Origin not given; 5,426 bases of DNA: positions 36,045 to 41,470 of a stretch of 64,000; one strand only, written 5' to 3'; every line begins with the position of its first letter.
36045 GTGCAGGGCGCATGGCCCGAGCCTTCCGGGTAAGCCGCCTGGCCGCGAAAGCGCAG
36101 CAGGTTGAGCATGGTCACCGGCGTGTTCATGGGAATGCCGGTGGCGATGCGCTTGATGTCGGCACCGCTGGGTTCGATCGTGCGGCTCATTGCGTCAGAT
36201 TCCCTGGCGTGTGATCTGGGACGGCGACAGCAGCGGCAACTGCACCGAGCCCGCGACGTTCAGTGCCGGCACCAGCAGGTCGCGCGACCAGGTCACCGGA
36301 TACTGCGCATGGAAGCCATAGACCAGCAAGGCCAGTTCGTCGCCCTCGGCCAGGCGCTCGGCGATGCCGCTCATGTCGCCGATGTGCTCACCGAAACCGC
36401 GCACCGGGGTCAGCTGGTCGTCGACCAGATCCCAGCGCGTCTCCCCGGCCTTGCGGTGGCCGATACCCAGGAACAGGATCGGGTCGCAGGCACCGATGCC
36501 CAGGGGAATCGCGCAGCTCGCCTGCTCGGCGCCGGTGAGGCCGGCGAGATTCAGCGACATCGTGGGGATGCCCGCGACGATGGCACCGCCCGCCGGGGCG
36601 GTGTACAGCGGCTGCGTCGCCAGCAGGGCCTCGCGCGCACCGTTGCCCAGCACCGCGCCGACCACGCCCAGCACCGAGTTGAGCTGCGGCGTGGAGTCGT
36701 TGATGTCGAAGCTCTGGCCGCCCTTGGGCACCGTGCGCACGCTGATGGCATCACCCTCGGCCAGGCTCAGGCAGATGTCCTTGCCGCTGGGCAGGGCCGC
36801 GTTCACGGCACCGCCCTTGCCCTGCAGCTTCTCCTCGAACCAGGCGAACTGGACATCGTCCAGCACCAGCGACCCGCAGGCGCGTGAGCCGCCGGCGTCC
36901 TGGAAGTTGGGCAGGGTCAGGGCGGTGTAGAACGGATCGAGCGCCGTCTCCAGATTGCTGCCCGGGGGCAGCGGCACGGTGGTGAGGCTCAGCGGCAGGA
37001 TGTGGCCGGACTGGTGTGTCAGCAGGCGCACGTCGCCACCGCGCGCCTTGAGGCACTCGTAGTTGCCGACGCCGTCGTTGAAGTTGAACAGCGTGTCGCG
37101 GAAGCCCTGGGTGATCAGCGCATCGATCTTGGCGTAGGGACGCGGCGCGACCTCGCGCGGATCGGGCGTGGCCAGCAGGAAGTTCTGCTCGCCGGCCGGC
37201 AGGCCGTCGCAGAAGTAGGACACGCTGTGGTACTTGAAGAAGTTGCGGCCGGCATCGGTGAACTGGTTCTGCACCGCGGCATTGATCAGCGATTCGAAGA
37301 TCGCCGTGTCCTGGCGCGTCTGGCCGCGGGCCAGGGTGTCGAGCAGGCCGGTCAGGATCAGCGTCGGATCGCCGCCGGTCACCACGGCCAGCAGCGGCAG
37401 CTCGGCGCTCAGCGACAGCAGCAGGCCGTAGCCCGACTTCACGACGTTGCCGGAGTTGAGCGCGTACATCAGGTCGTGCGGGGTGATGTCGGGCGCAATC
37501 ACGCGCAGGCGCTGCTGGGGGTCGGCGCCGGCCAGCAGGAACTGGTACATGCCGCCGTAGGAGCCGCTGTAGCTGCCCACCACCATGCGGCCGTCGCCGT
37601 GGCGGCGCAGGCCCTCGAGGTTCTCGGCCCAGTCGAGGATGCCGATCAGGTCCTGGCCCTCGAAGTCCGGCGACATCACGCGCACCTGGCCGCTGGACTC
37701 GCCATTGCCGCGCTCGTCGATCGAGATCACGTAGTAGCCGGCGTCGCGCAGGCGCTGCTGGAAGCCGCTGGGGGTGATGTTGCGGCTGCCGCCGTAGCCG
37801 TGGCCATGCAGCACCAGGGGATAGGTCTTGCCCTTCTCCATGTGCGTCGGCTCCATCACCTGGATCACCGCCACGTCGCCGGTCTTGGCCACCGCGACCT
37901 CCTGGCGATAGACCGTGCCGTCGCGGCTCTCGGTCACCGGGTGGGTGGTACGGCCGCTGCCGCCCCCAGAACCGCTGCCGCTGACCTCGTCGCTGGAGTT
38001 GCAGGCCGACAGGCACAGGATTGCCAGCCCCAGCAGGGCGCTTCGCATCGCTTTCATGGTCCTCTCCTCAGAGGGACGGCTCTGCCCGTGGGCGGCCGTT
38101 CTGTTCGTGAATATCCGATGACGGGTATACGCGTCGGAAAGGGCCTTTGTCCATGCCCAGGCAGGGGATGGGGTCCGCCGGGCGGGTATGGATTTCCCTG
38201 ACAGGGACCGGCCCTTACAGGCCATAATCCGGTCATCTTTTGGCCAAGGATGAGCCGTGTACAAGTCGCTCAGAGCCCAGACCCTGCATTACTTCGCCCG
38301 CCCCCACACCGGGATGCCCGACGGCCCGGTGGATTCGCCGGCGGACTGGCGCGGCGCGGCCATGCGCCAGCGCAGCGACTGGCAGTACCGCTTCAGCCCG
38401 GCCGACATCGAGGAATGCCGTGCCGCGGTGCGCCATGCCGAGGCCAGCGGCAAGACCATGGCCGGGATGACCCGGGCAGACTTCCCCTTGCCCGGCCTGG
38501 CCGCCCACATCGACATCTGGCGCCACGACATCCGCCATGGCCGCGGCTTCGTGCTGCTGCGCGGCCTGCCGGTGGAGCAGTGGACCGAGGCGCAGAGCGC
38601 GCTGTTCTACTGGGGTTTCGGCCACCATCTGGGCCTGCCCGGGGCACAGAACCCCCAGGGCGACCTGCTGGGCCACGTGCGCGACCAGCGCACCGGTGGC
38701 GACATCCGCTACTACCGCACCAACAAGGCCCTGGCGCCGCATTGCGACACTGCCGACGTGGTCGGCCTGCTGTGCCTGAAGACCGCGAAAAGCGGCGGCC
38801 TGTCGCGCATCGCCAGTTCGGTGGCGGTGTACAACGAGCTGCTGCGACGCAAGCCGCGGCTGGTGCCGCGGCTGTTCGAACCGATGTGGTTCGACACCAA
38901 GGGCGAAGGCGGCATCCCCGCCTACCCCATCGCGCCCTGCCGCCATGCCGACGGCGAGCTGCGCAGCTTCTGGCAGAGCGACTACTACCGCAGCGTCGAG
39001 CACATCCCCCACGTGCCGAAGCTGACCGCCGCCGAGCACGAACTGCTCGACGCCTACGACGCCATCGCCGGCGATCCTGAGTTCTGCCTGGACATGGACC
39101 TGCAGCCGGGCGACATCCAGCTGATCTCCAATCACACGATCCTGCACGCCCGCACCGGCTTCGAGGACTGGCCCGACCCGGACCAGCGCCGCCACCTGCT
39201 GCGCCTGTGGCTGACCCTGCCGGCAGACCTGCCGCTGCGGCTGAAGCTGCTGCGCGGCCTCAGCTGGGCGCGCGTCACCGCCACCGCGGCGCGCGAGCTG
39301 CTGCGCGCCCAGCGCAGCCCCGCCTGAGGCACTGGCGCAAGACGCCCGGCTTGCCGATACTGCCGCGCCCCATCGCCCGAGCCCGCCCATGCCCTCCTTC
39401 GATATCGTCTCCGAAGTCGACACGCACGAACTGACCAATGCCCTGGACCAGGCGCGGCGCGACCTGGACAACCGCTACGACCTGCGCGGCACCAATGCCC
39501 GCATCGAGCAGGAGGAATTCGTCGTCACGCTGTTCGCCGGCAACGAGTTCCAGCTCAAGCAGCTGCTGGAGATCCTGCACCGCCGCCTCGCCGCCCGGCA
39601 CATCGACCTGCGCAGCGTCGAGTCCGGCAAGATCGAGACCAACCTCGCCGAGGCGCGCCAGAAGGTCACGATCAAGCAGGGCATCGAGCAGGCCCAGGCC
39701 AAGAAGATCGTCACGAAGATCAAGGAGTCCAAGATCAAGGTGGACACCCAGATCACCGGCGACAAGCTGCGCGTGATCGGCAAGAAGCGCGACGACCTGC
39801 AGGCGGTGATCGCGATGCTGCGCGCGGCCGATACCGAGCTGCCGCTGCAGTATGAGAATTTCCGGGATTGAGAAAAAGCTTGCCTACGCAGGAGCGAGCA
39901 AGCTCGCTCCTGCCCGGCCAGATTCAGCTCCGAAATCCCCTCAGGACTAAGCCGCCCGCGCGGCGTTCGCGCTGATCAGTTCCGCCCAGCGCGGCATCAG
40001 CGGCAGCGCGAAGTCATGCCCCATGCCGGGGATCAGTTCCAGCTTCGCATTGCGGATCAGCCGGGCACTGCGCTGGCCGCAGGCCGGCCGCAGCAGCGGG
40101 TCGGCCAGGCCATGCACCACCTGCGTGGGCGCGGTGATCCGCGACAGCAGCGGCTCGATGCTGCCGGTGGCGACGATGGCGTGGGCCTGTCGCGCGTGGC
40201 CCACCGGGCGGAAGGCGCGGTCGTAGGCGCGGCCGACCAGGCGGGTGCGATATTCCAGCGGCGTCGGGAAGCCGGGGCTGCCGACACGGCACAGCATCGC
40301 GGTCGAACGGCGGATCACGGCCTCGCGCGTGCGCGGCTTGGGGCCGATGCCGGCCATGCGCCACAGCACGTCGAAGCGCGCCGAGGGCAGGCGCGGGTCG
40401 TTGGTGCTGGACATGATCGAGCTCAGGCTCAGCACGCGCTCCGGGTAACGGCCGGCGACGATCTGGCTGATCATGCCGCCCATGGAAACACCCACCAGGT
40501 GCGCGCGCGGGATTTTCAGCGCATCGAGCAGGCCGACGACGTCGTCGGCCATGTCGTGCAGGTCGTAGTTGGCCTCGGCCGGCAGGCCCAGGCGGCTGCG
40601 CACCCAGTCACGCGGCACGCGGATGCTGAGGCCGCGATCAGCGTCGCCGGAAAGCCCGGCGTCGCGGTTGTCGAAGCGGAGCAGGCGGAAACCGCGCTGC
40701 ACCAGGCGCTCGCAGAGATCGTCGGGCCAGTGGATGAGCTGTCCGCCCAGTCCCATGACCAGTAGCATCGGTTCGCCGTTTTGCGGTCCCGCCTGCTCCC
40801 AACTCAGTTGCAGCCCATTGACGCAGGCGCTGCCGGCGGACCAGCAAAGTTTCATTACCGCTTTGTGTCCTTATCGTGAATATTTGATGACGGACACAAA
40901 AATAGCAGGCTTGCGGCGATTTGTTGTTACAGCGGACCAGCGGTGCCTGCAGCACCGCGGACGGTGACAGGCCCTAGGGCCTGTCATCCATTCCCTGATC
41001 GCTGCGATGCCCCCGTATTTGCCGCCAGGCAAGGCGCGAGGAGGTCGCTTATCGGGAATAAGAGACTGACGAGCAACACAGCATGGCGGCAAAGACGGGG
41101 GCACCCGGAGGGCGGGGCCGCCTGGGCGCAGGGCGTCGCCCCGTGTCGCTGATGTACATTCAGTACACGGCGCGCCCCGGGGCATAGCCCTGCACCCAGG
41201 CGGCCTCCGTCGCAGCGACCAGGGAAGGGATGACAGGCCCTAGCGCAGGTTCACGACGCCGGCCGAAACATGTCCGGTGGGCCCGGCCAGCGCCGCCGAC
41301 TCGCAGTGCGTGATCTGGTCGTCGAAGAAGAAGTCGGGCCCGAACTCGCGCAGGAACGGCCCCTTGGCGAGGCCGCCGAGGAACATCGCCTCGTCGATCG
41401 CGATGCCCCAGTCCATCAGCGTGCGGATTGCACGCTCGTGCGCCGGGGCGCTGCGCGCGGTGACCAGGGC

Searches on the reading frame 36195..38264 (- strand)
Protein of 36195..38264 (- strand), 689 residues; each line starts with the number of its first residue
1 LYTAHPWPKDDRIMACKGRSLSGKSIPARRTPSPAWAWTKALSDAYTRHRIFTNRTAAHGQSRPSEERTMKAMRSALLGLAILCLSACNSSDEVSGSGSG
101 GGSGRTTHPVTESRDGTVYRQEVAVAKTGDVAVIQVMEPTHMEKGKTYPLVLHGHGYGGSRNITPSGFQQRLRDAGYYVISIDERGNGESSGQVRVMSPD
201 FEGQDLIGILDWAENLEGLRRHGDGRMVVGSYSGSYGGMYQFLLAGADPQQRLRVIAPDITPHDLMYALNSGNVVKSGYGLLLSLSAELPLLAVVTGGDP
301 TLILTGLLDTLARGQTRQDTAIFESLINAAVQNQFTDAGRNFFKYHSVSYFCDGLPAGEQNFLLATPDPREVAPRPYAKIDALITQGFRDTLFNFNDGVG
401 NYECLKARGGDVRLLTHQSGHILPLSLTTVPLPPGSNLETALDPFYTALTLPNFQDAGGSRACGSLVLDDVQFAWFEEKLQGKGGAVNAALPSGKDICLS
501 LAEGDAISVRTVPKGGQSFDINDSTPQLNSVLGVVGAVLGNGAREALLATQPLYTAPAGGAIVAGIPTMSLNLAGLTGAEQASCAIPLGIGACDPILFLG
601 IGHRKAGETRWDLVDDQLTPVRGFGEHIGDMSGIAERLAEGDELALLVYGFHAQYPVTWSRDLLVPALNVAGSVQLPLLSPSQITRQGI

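Call 7: search_protein_families(library=pfam, proteins=[window:36195-38264:-])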
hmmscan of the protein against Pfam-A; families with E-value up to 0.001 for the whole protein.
window:36195-38264:- (689 aa): 2 families
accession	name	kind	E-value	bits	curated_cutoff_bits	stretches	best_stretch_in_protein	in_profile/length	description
PF02129.25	Peptidase_S15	-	9.2e-16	58.7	23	1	130-422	3-261/262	X-Pro dipeptidyl-peptidase (S15 family)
PF12146.15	Hydrolase_4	-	4.4e-05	23.3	27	1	150-265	6-116/239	Serine aminopeptidase, S33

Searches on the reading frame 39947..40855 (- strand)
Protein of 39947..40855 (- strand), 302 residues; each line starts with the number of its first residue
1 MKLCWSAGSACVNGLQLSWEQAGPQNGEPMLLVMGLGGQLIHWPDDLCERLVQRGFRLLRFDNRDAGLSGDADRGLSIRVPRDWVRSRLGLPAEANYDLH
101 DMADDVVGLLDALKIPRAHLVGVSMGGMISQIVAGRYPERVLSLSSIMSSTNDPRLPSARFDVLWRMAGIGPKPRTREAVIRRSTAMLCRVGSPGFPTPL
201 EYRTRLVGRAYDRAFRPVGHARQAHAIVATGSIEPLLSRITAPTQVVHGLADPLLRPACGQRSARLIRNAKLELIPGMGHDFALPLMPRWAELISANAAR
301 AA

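Call 15: search_protein_families(library=pfam, proteins=[window:39947-40855:-])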
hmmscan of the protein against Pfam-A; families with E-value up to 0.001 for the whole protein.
window:39947-40855:- (302 aa): 3 families
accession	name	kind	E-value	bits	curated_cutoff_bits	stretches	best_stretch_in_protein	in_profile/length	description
PF00561.26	Abhydrolase_1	-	3.1e-20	73.3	25.8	1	29-282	2-240/245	alpha/beta hydrolase fold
PF12697.13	Abhydrolase_6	-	1.2e-11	46.1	26.3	1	42-292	13-213/217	Alpha/beta hydrolase family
PF12146.15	Hydrolase_4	-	2.7e-11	43.7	27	1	42-282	18-234/239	Serine aminopeptidase, S33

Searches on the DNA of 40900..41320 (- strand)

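Call 37: search_dna_similar(query=window:40977-41240:-, collection=plasmids, mode=distant, max_evalue=0.001)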
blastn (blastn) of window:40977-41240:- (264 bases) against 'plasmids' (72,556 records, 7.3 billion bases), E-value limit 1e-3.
No match.

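Call 55: search_rna_families(source=window, start=40900, end=41320, threshold=evalue, max_evalue=10, show_alignments=2)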
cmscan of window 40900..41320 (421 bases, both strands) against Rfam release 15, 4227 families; matches with E-value up to 10: 7.
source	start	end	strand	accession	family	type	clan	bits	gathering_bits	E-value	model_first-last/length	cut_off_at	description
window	41117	41203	+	RF02019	mir-1265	Gene; miRNA;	-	21.3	79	0.078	1-82/82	no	mir-1265 microRNA precursor family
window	41117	41204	+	RF03763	mir-2568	Gene; miRNA;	-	21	90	0.063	1-88/88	no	mir-2568 microRNA precursor family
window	41124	41197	-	RF04282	mir-507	Gene; miRNA;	CL00136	20.5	79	0.091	1-82/82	no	mir-507 microRNA precursor family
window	41120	41201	+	RF03296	MIR8788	Gene; miRNA;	-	19.9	124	0.7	1-138/138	no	MIR8788 microRNA precursor family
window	41124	41195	+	RF02010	mir-3180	Gene; miRNA;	-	17.7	99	3.5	1-92/92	no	mir-3180 microRNA precursor family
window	40930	41014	+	RF02122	FTX_5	Gene; lncRNA;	-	15.7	45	4.4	129-208/208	no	FTX transcript, XIST regulator conserved region 5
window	41007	41103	-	RF04168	MIR839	Gene; miRNA;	-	14.3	200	2.3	1-267/267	no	MIR839 microRNA precursor family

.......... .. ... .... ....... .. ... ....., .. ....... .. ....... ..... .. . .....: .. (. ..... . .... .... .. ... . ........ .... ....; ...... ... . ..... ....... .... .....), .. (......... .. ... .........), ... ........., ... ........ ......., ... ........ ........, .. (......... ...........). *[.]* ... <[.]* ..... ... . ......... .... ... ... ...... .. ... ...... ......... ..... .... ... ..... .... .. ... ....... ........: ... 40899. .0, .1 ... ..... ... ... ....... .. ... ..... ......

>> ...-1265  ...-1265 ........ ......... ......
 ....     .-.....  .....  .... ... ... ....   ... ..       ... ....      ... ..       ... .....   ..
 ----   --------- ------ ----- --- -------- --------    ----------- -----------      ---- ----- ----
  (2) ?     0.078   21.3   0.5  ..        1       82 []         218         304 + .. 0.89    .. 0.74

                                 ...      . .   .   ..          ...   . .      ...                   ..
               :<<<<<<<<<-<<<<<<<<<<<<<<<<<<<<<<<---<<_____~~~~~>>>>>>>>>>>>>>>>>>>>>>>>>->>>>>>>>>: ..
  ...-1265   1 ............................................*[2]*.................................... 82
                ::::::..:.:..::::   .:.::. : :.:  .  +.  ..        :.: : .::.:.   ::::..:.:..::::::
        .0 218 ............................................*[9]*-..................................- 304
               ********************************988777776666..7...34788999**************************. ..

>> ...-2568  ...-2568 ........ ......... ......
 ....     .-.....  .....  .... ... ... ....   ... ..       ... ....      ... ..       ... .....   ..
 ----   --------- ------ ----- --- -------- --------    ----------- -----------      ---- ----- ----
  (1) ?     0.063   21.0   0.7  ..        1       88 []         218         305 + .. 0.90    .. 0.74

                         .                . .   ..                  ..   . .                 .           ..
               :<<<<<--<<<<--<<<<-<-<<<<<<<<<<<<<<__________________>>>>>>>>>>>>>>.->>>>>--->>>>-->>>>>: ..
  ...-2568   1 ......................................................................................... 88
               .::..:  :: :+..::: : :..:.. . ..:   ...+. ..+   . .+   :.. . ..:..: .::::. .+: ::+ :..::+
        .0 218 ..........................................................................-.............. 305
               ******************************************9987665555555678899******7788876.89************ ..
